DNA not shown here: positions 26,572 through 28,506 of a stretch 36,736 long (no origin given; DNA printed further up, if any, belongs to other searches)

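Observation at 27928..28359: ABC permease ORF runs into a DMFase small-subunit-sized soluble module that keeps its own SD and ATG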

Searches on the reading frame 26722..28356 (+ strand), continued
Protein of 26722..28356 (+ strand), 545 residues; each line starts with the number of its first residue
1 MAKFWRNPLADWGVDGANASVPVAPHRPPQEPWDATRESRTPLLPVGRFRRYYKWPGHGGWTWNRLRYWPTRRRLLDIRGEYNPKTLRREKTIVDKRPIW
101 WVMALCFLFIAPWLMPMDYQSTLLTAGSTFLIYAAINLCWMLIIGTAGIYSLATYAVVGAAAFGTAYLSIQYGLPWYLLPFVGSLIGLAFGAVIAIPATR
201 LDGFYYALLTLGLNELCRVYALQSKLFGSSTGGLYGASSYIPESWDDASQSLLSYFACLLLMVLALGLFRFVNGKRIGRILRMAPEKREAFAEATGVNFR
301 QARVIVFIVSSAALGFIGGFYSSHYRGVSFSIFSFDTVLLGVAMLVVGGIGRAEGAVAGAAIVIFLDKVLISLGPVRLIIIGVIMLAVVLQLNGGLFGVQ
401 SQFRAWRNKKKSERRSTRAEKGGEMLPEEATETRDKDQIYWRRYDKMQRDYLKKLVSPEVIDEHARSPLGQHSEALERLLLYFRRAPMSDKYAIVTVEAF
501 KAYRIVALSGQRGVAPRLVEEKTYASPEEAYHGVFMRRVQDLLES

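Call 56: find_encoding_contigs(protein=P0224, flank=6000, max_places=2)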
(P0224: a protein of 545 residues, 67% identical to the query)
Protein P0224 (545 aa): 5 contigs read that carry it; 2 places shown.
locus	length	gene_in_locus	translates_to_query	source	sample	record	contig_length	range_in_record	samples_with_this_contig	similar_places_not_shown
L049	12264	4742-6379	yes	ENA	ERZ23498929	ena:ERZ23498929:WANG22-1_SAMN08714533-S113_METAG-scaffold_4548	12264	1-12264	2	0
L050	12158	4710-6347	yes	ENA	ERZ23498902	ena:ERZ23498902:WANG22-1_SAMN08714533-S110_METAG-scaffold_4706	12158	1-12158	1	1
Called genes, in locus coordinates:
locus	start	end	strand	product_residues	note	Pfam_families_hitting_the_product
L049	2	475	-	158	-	?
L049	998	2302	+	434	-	PF13458:Peripla_BP_6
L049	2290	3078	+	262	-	PF00005:ABC_tran, PF02463:SMC_N (faint), PF13304:AAA_21 (faint)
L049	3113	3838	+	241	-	PF00005:ABC_tran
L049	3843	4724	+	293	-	PF02653:BPD_transp_2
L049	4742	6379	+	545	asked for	PF02653:BPD_transp_2, PF26354:DMF_alpha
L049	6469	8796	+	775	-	PF13385:Laminin_G_3, PF20254:DMFA2_C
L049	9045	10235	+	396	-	PF00702:Hydrolase (weak), PF13242:Hydrolase_like, PF13419:HAD_2 (weak)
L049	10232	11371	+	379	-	PF07221:GlcNAc_2-epim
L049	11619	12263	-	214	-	?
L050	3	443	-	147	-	?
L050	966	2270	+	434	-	PF13458:Peripla_BP_6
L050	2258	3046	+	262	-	PF00005:ABC_tran, PF02463:SMC_N (faint), PF13304:AAA_21 (faint)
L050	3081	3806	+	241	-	PF00005:ABC_tran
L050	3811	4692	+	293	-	PF02653:BPD_transp_2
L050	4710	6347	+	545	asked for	PF02653:BPD_transp_2, PF26354:DMF_alpha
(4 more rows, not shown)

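Call 57: find_encoding_contigs(protein=P0215, flank=6000, max_places=2)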
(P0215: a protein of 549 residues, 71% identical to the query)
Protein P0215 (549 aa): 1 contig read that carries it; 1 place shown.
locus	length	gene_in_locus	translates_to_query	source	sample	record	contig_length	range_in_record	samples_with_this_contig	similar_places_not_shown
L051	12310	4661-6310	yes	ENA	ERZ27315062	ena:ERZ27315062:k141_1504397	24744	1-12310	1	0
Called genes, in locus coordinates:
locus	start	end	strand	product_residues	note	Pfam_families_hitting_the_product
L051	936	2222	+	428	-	PF13433:Peripla_BP_5 (faint), PF13458:Peripla_BP_6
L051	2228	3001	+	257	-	PF00005:ABC_tran, PF13304:AAA_21 (faint)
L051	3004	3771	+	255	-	PF00005:ABC_tran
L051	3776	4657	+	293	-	PF02653:BPD_transp_2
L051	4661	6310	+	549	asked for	PF02653:BPD_transp_2, PF26354:DMF_alpha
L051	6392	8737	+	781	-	PF13385:Laminin_G_3, PF20254:DMFA2_C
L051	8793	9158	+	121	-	PF26354:DMF_alpha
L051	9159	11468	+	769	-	PF13385:Laminin_G_3, PF20254:DMFA2_C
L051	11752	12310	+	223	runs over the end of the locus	PF13560:HTH_31, PF01381:HTH_3, PF02311:AraC_binding (weak), PF07883:Cupin_2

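Call 71: search_protein_families(library=ncbifam, proteins=[window:26722-28356:+], max_evalue=0.00001)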
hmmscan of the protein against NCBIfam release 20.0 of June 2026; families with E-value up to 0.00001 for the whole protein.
window:26722-28356:+ (545 aa): 3 families
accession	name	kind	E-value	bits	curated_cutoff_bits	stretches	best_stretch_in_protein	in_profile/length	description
TIGR03727.1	urea_t_UrtC_arc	equivalog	9.9e-13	47.7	575.55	1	91-426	20-360/369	urea ABC transporter, permease protein UrtC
NF008450.0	PRK11301.1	subfamily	1e-12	48.3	366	2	238-399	248-408/418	high-affinity branched-chain amino acid ABC transporter permease LivM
TIGR03408.1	urea_trans_UrtC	equivalog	2.1e-11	44.1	296.2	1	186-399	102-313/313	urea ABC transporter permease subunit UrtC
